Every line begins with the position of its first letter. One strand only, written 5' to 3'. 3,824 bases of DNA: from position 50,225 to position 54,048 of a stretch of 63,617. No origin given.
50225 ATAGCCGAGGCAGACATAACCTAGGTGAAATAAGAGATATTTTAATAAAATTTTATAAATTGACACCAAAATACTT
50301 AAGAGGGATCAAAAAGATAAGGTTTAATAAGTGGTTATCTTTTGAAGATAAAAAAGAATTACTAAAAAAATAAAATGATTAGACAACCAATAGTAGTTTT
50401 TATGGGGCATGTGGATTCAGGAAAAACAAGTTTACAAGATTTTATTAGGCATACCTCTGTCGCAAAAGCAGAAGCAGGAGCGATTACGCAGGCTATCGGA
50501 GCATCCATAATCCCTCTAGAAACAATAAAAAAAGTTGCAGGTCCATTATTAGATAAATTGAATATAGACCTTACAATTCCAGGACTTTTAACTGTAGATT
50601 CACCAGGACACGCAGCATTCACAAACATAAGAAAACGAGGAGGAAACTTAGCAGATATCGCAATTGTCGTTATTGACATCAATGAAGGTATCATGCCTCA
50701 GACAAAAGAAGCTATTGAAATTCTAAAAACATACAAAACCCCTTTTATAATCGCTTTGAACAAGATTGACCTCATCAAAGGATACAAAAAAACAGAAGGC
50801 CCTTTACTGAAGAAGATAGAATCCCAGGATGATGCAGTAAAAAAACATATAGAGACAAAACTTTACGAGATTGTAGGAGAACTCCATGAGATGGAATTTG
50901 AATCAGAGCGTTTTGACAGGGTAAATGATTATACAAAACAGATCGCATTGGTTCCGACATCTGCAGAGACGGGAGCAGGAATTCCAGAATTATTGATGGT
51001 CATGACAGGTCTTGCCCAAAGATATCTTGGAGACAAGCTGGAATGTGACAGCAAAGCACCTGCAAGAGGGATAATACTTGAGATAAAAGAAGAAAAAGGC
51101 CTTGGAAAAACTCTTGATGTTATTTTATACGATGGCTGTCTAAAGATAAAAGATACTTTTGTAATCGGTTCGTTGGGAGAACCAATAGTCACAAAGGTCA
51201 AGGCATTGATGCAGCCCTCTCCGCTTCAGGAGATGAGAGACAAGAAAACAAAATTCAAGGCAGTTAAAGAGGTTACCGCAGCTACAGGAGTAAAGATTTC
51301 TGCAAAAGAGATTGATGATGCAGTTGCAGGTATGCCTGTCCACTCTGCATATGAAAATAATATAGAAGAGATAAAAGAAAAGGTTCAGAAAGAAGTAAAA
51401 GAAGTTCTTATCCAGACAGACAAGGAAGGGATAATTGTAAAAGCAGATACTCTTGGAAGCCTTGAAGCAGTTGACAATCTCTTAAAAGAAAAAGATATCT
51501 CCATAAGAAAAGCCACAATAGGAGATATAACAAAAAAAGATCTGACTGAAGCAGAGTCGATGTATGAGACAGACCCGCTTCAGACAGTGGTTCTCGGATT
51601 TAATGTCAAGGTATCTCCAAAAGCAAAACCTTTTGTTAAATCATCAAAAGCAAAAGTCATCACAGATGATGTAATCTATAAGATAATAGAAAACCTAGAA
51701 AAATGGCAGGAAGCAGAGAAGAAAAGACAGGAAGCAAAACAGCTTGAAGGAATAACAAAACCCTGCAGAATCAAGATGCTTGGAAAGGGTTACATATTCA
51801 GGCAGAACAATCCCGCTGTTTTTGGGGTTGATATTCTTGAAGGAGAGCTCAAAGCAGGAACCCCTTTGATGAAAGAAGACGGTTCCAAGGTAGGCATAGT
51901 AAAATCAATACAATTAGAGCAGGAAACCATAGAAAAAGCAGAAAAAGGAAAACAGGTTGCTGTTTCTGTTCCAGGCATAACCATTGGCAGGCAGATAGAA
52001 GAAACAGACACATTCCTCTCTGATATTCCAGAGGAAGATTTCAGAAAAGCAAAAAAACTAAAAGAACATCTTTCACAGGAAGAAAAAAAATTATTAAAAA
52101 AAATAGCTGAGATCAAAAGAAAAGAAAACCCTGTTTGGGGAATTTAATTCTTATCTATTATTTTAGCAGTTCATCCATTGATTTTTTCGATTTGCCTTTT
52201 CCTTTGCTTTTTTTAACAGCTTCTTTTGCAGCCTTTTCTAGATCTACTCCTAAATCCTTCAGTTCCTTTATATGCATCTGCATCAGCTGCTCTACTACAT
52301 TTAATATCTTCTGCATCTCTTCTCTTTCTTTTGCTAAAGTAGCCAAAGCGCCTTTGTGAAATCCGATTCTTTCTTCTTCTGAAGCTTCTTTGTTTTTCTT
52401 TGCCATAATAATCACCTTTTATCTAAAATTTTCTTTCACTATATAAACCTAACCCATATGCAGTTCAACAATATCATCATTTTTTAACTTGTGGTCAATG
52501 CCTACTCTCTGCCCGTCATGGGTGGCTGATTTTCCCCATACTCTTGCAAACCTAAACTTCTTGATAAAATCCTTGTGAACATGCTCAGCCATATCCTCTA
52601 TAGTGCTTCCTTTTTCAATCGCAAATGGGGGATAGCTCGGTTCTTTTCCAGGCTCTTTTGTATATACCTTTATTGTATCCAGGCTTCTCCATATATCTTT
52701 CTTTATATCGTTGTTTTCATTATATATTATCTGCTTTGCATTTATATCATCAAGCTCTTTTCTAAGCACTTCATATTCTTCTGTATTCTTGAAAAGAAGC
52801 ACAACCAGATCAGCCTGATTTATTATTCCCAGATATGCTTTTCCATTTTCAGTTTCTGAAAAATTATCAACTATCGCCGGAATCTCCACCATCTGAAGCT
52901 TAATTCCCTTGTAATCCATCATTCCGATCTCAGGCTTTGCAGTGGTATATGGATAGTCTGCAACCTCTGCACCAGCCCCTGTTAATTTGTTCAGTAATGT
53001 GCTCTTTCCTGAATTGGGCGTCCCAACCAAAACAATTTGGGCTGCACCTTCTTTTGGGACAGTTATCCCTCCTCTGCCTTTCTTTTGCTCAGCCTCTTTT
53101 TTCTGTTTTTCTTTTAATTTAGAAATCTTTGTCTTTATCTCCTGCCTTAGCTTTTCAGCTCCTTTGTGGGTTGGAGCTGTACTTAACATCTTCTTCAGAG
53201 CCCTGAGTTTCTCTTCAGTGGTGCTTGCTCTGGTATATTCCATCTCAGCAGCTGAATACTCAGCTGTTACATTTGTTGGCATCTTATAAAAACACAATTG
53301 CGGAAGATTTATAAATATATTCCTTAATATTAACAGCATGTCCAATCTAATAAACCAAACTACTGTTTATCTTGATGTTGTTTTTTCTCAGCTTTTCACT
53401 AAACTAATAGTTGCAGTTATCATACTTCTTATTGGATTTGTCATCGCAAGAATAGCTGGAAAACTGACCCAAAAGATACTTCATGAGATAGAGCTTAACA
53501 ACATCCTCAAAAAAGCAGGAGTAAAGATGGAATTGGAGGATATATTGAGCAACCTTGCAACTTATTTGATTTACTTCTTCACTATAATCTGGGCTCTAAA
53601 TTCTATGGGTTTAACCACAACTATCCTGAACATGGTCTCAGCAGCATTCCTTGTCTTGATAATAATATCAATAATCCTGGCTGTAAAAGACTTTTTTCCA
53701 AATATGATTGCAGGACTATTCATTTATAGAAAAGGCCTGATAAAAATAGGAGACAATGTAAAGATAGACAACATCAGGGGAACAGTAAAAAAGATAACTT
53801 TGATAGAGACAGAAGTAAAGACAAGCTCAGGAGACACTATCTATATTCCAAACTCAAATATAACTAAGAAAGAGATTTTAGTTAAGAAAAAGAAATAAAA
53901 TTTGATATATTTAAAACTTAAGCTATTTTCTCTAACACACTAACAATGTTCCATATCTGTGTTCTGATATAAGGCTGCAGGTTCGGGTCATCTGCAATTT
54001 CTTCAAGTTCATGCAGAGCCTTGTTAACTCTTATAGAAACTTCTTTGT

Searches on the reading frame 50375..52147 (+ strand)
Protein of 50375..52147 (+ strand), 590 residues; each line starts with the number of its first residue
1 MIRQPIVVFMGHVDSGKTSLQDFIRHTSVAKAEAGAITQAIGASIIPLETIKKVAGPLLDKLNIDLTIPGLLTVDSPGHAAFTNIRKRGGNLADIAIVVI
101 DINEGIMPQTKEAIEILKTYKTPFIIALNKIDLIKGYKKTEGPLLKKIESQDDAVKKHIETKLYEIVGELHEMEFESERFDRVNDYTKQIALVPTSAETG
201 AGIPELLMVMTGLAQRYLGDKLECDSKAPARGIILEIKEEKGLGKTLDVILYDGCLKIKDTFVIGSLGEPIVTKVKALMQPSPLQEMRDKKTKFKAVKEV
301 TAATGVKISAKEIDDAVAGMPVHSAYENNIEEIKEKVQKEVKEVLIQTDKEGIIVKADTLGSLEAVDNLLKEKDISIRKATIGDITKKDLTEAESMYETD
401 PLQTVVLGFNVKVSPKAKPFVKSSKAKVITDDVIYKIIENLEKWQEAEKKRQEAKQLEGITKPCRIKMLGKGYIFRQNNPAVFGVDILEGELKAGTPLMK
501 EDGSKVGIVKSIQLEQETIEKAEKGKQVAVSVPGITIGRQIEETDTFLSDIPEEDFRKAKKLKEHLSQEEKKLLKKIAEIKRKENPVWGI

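Call 23: search_protein_families(library=pfam, proteins=[window:50375-52147:+], max_evalue=0.0001)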
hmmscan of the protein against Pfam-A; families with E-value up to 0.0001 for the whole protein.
window:50375-52147:+ (590 aa): 4 families
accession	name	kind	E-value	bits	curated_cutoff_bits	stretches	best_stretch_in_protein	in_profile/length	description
PF00009.33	GTP_EFTU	-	6.8e-30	104.5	26.5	1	6-213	5-185/188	Elongation factor Tu GTP binding domain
PF14578.12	GTP_EFTU_D4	-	5.2e-24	84.4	23.8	1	462-546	1-84/86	Elongation factor Tu domain 4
PF11987.13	IF-2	-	1.5e-19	70.5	27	1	334-441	9-116/117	Translation-initiation factor 2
PF03144.31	GTP_EFTU_D2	-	5.4e-05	24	30.3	0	244-322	1-72/73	Elongation factor Tu domain 2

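Call 60: find_homologous_proteins(query=window:50375-52147:+, max_evalue=1e-40)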
Query window:50375-52147:+ (590 aa): 7781 proteins with E <= 1e-40 among 8000 candidates; the best 120 are listed.
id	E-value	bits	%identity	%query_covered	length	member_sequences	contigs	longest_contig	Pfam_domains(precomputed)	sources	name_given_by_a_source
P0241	0.0e+0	1258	100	100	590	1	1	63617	PF11987.14,PF14578.13,PF00009.34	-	-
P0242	0.0e+0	1152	91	100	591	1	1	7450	PF01926.30,PF11987.14,PF14578.13,PF00009.34,PF03144.32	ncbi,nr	ncbi:translation initiation factor IF-2 [Candidatus Woesearchaeota archaeon]|nr:translation initiati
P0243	0.0e+0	1077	84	100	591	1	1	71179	PF01926.30,PF11987.14,PF14578.13,PF00009.34,PF03144.32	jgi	-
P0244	0.0e+0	1025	82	100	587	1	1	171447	PF01926.30,PF11987.14,PF14578.13,PF00009.34,PF03144.32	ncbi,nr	ncbi:translation initiation factor IF-2 [Candidatus Woesearchaeota archaeon]|nr:translation initiati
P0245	4.1e-298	1008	78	100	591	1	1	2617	PF01926.30,PF11987.14,PF14578.13,PF00009.34,PF03144.32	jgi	-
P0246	5.4e-292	987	78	100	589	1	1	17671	PF01926.30,PF11987.14,PF14578.13,PF00009.34,PF03144.32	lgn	-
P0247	2.1e-290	982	77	100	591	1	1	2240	PF01926.30,PF11987.14,PF14578.13,PF00009.34,PF03144.32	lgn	-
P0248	7.5e-287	970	77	100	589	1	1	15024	PF01926.30,PF11987.14,PF14578.13,PF00009.34,PF03144.32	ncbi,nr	ncbi:translation initiation factor IF-2, partial [Candidatus Woesearchaeota archaeon]|nr:translation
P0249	1.4e-285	966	77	99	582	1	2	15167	PF01926.30,PF11987.14,PF14578.13,PF00009.34,PF03144.32,PF22042.3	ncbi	ncbi:MAG: translation initiation factor IF-2, partial [Candidatus Woesearchaeota archaeon]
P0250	3.2e-283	958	75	100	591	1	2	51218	PF01926.30,PF11987.14,PF14578.13,PF00009.34,PF03144.32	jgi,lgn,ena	-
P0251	7.4e-281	951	74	100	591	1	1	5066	PF01926.30,PF11987.14,PF14578.13,PF00009.34,PF03144.32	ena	-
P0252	1.5e-280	950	73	100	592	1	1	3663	PF01926.30,PF11987.14,PF14578.13,PF00009.34,PF03144.32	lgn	-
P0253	6.1e-278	941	74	100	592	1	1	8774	PF01926.30,PF11987.14,PF14578.13,PF00009.34,PF03144.32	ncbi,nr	ncbi:translation initiation factor IF-2 [Candidatus Woesearchaeota archaeon]|nr:translation initiati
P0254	3.8e-276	935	73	100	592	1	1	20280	PF01926.30,PF11987.14,PF14578.13,PF00009.34,PF03144.32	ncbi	-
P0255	1.7e-275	933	74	100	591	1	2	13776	PF01926.30,PF11987.14,PF14578.13,PF00009.34,PF03144.32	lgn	-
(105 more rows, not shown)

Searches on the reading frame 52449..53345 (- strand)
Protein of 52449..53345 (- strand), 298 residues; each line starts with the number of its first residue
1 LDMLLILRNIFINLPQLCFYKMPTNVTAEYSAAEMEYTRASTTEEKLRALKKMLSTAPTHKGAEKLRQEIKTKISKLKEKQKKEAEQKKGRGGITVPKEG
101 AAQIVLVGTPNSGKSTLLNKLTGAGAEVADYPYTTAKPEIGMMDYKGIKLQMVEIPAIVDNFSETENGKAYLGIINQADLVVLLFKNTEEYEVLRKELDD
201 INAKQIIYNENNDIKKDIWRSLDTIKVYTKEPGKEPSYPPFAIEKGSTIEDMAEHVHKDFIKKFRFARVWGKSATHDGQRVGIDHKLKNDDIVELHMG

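Call 23: search_protein_families(library=pfam, proteins=[window:52449-53345:-], max_evalue=0.0001)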
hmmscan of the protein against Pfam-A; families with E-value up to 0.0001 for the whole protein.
window:52449-53345:- (298 aa): 3 families
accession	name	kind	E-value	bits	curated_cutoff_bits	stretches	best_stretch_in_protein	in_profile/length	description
PF01926.29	MMR_HSR1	-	9e-21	74.5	21.9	1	103-206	1-107/113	50S ribosome-binding GTPase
PF02824.27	TGS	-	3.1e-18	66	22.2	1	225-296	1-59/60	TGS domain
PF02421.24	FeoB_N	-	6.1e-12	45.8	27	1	103-183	2-84/156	Ferrous iron transport protein B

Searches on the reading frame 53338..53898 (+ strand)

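Call 24: search_protein_families(library=pfam, proteins=[window:53338-53898:+], max_evalue=0.0001)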
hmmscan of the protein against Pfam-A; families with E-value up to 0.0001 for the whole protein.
window:53338-53898:+ (186 aa): 2 families
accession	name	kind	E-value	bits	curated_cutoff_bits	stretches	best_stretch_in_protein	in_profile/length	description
PF00924.24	MS_channel_2nd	-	1.2e-14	54.6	20.2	1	119-180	2-63/68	Mechanosensitive ion channel, beta-domain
PF05552.17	MS_channel_1st_1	-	1.6e-07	31.5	22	1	22-55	16-49/50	Mechanosensitive ion channel, conserved TM helix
